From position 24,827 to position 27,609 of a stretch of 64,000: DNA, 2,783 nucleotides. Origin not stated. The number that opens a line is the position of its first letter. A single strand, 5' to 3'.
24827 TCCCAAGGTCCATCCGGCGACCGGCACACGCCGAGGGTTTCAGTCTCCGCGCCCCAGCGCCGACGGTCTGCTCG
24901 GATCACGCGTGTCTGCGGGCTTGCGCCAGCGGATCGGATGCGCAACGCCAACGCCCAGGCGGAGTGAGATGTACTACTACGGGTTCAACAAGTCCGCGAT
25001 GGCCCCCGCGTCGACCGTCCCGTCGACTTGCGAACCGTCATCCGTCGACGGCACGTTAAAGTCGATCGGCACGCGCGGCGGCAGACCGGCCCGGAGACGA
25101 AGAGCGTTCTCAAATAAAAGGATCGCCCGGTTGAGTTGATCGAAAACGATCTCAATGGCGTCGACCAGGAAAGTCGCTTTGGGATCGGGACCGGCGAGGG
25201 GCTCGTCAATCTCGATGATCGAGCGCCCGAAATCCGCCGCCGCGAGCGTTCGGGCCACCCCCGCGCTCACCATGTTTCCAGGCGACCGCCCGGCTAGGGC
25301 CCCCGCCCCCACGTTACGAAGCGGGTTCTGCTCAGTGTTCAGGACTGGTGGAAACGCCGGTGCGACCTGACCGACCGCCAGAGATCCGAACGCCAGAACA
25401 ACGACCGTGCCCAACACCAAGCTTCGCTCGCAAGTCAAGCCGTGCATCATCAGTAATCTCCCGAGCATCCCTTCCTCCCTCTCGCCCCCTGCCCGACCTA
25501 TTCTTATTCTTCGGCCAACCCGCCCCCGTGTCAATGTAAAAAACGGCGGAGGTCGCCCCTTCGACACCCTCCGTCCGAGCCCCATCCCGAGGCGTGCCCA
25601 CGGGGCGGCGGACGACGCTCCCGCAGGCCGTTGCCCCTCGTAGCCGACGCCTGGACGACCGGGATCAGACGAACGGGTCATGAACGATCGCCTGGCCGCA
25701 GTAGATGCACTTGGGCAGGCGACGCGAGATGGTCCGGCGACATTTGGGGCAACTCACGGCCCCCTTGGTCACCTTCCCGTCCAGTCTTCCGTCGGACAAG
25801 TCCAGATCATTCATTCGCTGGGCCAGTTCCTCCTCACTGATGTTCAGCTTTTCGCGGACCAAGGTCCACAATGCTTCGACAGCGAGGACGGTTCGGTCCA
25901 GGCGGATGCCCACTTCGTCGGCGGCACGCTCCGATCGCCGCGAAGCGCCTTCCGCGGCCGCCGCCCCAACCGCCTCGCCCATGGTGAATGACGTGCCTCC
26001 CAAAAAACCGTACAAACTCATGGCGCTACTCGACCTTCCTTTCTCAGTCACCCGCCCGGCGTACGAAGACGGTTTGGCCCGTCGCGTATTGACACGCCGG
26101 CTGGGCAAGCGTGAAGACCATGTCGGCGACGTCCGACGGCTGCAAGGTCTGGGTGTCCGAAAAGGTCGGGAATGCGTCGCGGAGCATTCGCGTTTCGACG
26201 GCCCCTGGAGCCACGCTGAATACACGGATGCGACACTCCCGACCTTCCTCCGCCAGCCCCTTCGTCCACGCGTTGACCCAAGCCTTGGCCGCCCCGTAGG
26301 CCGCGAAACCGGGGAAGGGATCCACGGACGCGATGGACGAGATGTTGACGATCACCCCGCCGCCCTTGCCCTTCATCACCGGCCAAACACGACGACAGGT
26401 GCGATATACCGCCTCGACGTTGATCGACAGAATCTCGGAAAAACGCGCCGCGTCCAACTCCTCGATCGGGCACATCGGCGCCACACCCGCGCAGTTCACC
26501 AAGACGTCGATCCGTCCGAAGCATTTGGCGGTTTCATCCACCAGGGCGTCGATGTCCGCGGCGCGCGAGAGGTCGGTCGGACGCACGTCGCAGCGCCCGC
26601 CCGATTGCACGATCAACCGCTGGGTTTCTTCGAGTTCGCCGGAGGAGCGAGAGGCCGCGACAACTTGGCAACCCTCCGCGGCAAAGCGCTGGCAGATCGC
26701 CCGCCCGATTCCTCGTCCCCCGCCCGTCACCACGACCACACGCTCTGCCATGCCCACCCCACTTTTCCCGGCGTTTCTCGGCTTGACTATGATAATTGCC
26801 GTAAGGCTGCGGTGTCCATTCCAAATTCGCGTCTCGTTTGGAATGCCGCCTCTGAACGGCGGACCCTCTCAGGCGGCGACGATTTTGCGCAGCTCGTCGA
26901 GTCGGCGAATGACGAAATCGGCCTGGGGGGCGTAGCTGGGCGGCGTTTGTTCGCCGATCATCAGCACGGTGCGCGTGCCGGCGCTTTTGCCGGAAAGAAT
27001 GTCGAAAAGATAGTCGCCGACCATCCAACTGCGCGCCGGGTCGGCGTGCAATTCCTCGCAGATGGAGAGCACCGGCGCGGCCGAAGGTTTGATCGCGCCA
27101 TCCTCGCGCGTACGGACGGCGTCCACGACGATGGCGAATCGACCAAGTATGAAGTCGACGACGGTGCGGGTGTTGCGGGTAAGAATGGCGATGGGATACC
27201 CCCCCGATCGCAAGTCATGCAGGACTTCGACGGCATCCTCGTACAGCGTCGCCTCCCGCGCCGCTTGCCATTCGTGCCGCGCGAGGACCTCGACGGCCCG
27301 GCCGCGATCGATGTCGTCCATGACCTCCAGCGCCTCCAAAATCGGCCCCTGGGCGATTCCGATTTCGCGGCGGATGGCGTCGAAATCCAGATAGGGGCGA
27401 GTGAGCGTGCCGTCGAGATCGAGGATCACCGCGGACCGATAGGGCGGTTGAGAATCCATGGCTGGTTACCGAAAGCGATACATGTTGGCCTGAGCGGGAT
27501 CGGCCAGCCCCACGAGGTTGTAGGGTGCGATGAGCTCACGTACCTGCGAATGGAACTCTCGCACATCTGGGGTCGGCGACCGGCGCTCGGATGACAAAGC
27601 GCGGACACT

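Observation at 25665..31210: Tightly packed six-gene operon: AsnB-like ATP-pyrophosphatase (no glutaminase Cys) - radical SAM - halogenase-like flavoprotein - HAD phosphatase - SDR - zinc-ribbon protein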

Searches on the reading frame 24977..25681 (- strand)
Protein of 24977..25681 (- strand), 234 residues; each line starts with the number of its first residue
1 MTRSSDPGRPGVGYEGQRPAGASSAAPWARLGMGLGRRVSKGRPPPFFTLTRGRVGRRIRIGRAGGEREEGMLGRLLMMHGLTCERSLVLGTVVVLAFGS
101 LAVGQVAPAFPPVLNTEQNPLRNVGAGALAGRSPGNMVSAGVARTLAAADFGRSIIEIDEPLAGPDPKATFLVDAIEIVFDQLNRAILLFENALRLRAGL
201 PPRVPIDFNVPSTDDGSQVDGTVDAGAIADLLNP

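Call 68: search_protein_families(library=pfam, proteins=[window:24977-25681:-], max_evalue=0.001)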
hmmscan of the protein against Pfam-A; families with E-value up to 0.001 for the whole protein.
window:24977-25681:- (234 aa): 0 families

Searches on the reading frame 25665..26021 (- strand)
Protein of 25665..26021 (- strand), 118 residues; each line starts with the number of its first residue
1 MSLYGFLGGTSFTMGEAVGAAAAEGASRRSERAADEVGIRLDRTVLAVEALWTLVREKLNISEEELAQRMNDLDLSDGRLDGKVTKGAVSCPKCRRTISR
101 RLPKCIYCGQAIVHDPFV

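Call 3: search_protein_families(library=pfam, proteins=[window:25665-26021:-], max_evalue=0.01)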
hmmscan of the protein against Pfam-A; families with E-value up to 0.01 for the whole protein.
window:25665-26021:- (118 aa): 0 families

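Call 4: search_protein_families(library=ncbifam, proteins=[window:25665-26021:-], max_evalue=0.01)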
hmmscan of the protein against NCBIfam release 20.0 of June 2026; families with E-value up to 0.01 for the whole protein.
window:25665-26021:- (118 aa): 0 families

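Call 51: find_homologous_proteins(query=window:25665-26021:-)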
Query window:25665-26021:- (118 aa): 34 proteins with E <= 0.001 among 77 candidates.
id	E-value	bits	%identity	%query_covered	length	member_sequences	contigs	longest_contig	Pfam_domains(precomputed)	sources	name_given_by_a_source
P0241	4.5e-71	254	100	100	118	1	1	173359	-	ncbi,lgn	-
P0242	2.0e-54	200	79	100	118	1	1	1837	-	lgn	-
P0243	8.4e-44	166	67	99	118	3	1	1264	-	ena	-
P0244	1.0e-43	166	66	100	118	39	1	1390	-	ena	-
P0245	2.5e-43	165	67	100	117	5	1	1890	-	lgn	-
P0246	7.8e-43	163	65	100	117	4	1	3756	-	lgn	-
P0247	1.1e-42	163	66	100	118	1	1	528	-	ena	-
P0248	2.0e-42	162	63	99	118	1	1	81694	-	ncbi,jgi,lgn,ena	-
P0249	7.6e-42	160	65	99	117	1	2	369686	-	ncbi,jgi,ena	-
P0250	9.3e-42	160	64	100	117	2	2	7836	-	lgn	-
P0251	1.4e-41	159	72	74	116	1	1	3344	-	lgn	-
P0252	2.7e-41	158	64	100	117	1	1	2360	-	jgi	-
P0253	2.7e-41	158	64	99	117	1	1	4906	-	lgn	-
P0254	2.8e-41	158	64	100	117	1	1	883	-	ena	-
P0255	3.6e-41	158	66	99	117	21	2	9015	-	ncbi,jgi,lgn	jgi:hypothetical protein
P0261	6.6e-38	147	65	86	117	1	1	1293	PF13248.12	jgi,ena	-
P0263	7.5e-37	144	69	76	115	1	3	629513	-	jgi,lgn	jgi:hypothetical protein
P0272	1.4e-30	123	52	97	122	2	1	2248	PF13248.12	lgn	-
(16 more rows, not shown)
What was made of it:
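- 25665..26021 (-): 118-aa protein with a C-terminal Cys4 zinc ribbon. It is NOT part of the conserved module. It belongs to a narrow family of 34 database clusters of about 117 aa, two of which carry PF13248 zf-ribbon (call 51).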

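Call 52: find_encoding_contigs(protein=P0249, flank=8000, max_places=1)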
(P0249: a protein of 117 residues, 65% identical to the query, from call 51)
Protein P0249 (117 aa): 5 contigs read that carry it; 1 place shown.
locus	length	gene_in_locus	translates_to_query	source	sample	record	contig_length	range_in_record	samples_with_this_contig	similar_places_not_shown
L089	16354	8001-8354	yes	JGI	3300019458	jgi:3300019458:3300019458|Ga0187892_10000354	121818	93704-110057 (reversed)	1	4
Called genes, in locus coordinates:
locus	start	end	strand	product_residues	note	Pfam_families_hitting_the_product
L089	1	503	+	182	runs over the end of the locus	-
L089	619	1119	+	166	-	PF07963:N_methyl (weak)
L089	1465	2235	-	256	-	PF00378:ECH_1, PF16113:ECH_2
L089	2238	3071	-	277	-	PF00378:ECH_1, PF16113:ECH_2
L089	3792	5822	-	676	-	PF01935:DUF87, PF10412:TrwB_AAD_bind (faint)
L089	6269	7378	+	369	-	PF01321:Creatinase_N, PF00557:Peptidase_M24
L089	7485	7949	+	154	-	PF00364:Biotin_lipoyl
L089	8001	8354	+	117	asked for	-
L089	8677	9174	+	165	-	PF13590:DUF4136 (weak)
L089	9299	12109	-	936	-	PF00675:Peptidase_M16, PF05193:Peptidase_M16_C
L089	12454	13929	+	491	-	PF00498:FHA (weak), PF13365:Trypsin_2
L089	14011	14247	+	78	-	-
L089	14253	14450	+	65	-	PF10049:DUF2283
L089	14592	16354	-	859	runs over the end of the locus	PF17900:Peptidase_M1_N, PF01433:Peptidase_M1, PF13646:HEAT_2 (weak)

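Call 53: find_encoding_contigs(protein=P0263, flank=8000, max_places=1)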
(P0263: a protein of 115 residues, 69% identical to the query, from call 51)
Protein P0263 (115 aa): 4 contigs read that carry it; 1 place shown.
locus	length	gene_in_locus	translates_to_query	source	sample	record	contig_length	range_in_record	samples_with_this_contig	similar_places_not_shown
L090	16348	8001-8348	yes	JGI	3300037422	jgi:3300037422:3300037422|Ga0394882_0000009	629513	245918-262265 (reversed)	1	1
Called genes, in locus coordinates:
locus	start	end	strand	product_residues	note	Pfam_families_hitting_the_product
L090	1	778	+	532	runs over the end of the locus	PF12072:RNase_Y_N, PF00013:KH_1, PF01966:HD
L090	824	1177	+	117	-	-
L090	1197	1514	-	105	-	-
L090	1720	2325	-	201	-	PF08818:DUF1801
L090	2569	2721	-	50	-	-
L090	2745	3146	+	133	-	PF01850:PIN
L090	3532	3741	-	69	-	-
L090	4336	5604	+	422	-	PF00270:DEAD, PF04851:ResIII (weak), PF00271:Helicase_C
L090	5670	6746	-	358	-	PF01795:Methyltransf_5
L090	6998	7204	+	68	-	-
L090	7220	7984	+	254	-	PF00106:adh_short, PF08659:KR, PF13561:adh_short_C2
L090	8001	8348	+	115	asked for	-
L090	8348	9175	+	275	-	PF00069:Pkinase, PF07714:PK_Tyr_Ser-Thr, PF01636:APH (faint), PF03109:ABC1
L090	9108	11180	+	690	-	-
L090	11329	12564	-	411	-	PF03150:CCP_MauG, PF00034:Cytochrom_C (faint)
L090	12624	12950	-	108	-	PF13115:YtkA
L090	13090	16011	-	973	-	PF08450:SGL (faint), PF13449:Phytase-like (faint), PF25021:TEN_NHL (faint), PF01436:NHL (weak), PF17170:DUF5128, PF01436:NHL, PF17170:DUF5128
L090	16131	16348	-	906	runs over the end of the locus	PF01421:Reprolysin, PF13582:Reprolysin_3, PF00526:Dicty_CTDC (faint)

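Call 67: search_protein_families(library=padloc, proteins=[window:25665-26021:-], max_evalue=0.001)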
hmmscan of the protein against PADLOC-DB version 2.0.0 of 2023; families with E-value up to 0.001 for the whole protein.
window:25665-26021:- (118 aa): 0 families

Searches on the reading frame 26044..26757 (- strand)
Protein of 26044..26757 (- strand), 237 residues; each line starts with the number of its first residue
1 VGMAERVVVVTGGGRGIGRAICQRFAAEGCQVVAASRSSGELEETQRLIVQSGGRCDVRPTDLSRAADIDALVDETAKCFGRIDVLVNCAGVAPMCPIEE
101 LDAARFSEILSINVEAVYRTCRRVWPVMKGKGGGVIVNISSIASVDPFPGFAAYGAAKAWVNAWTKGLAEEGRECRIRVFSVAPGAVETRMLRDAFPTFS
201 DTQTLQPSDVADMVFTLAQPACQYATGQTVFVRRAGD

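Call 3: search_protein_families(library=pfam, proteins=[window:26044-26757:-], max_evalue=0.01)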
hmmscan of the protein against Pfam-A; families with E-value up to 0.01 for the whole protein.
window:26044-26757:- (237 aa): 5 families
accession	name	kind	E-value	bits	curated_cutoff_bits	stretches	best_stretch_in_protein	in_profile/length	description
PF00106.31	adh_short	-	1.2e-55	188.4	26.6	1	6-195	1-190/195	short chain dehydrogenase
PF13561.12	adh_short_C2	-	2.7e-48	165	27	1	15-232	6-231/236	Enoyl-(Acyl carrier protein) reductase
PF08659.16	KR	-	9e-15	55.5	22.6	1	8-184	3-175/180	KR domain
PF01370.27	Epimerase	-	4.2e-06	26.8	20.9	1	8-172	1-160/240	NAD dependent epimerase/dehydratase family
PF04321.23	RmlD_sub_bind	-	0.0067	16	27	0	8-121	3-89/287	RmlD substrate binding domain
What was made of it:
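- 26044..26757 (-): Classical SDR, 237 aa. It is NOT part of the conserved module and forms a separate pair with the next gene. adh_short at 188 bits (call 3).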

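Call 4: search_protein_families(library=ncbifam, proteins=[window:26044-26757:-], max_evalue=0.01)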
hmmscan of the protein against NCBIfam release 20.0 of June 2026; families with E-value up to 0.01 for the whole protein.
window:26044-26757:- (237 aa): 237 families (the best 25 are shown)
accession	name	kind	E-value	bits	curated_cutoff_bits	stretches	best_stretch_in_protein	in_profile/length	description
NF005559.1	PRK07231.1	subfamily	4e-55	187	215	1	4-232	3-243/249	glucose 1-dehydrogenase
NF005672.0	PRK07454.1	equivalog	1.6e-49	168.3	234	1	5-220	6-224/241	SDR family oxidoreductase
NF004791.0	PRK06138.1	equivalog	2.3e-49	168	312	1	2-207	2-206/252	SDR family oxidoreductase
NF009466.0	PRK12826.1-2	subfamily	2.6e-47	161.4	222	1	4-232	2-240/248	3-oxoacyl-ACP reductase FabG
TIGR01963.1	PHB_DH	subfamily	2e-46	158.3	307.05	1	6-226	2-222/255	3-hydroxybutyrate dehydrogenase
NF005893.0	PRK07856.1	equivalog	4.9e-46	157.1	255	1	2-236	6-241/255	SDR family oxidoreductase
NF009093.0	PRK12429.1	subfamily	1.8e-45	155.3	258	1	3-229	3-229/259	3-hydroxybutyrate dehydrogenase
NF004198.0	PRK05653.1-3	equivalog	4e-44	150.9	296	1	4-232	6-242/248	3-oxoacyl-ACP reductase FabG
TIGR03971.1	SDR_subfam_1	subfamily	4.5e-44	150.8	300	1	4-228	2-260/271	mycofactocin-coupled SDR family oxidoreductase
NF004818.0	PRK06172.1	equivalog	7.3e-44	150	336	1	3-201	5-204/253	SDR family oxidoreductase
NF052558.1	MBtsdlDhBudC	equivalog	2.2e-43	148.6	270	1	4-231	2-236/250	meso-2,3-butanediol dehydrogenase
NF005806.0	PRK07666.1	equivalog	2.4e-43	148.1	286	1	4-216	6-219/239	3-ketoacyl-ACP reductase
NF009468.0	PRK12826.1-4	equivalog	6.2e-43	147.3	318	1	3-232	5-243/256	SDR family oxidoreductase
TIGR01830.1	3oxo_ACP_reduc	equivalog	1.1e-42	146.4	297.75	1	8-232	1-234/239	3-oxoacyl-[acyl-carrier-protein] reductase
NF005594.0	PRK07326.1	equivalog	2.6e-42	145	271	1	3-218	4-216/237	SDR family oxidoreductase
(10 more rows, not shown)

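Call 67: search_protein_families(library=padloc, proteins=[window:26044-26757:-], max_evalue=0.001)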
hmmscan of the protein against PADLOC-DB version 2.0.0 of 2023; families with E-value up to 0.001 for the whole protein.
window:26044-26757:- (237 aa): 0 families

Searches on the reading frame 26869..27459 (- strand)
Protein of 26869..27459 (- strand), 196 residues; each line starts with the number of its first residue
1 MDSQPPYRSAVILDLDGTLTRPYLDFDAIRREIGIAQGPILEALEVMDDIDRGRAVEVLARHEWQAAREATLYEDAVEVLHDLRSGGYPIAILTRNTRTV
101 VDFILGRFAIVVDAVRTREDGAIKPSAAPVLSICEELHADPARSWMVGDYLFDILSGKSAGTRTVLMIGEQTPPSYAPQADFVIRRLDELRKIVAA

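Call 3: search_protein_families(library=pfam, proteins=[window:26869-27459:-], max_evalue=0.01)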
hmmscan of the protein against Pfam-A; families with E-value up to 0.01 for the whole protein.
window:26869-27459:- (196 aa): 4 families
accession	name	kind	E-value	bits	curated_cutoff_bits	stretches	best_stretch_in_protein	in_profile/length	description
PF00702.32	Hydrolase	-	4.1e-18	66.9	26.4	1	10-161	3-191/191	haloacid dehalogenase-like hydrolase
PF13419.12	HAD_2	-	2.1e-17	64.2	23.8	1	57-166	63-177/178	Haloacid dehalogenase-like hydrolase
PF13242.12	Hydrolase_like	-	2.1e-09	37.6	22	1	124-190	4-75/75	HAD-hyrolase-like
PF12710.13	HAD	-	1.3e-05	26.1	27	1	11-154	1-185/189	haloacid dehalogenase-like hydrolase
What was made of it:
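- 26869..27459 (-): HAD-IA phosphatase, 196 aa. It is a lineage-specific fourth gene of the module. Pfam HAD_2/Hydrolase (call 3).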

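Call 4: search_protein_families(library=ncbifam, proteins=[window:26869-27459:-], max_evalue=0.01)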
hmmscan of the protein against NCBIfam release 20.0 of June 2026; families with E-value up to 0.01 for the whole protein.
window:26869-27459:- (196 aa): 29 families (the best 25 are shown)
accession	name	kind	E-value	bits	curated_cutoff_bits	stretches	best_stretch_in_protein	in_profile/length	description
NF009804.0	PRK13288.1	equivalog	2.1e-14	53.5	218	1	30-194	39-210/215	pyrophosphatase PpaX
NF009695.0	PRK13222.1-2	equivalog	3.9e-13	49.4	225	1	65-194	88-222/226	phosphoglycolate phosphatase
TIGR01662.1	HAD-SF-IIIA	subfamily_domain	4.1e-12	46.4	44.6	1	66-166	20-137/141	HAD-IIIA family hydrolase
NF009696.0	PRK13222.1-3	equivalog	1.8e-11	44.2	359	1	56-194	72-216/223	N-acetylmuramic acid 6-phosphate phosphatase MupP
TIGR01449.2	PGP_bact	equivalog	2.5e-11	43.5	180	1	57-192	71-211/213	phosphoglycolate phosphatase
TIGR01656.1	Histidinol-ppas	subfamily_domain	3.5e-10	40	84.15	1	124-167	102-146/149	histidinol-phosphate phosphatase domain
TIGR01454.1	AHBA_synth_RP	hypoth_equivalog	8.5e-10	38.6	246.65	1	57-193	61-202/205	AHBA synthesis associated protein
TIGR02253.1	CTE7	subfamily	7.4e-09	35.7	169.75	1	68-190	91-220/221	TIGR02253 family HAD-type hydrolase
TIGR01549.1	HAD-SF-IA-v1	subfamily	3.8e-08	33.9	23.3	1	10-161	1-149/149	HAD-IA family hydrolase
NF053830.1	RUBPPhHalo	equivalog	2.4e-07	30.7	330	1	48-193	79-233/234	ribulose-1,5-bisphosphate 5-phosphatase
TIGR01548.1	HAD-SF-IA-hyp1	hypoth_equivalog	3.5e-07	30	140.2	1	76-160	111-197/197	TIGR01548 family HAD-type hydrolase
TIGR02254.1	YjjG_YfnB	equivalog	1.7e-06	27.6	159.9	1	66-193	92-222/223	YjjG family noncanonical pyrimidine nucleotidase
TIGR01509.1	HAD-SF-IA-v3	subfamily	6.9e-06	26.3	29.4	1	10-167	1-154/154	HAD-IA family hydrolase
TIGR01428.1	HAD_type_II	equivalog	1.3e-05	25.3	125.4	1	64-166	84-189/197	haloacid dehalogenase type II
NF006506.0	PRK08942.1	equivalog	1.7e-05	24.4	178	1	124-173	103-154/182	D-glycero-beta-D-manno-heptose 1,7-bisphosphate 7-phosphatase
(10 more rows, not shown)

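Call 67: search_protein_families(library=padloc, proteins=[window:26869-27459:-], max_evalue=0.001)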
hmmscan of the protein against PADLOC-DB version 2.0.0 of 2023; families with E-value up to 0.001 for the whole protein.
window:26869-27459:- (196 aa): 0 families
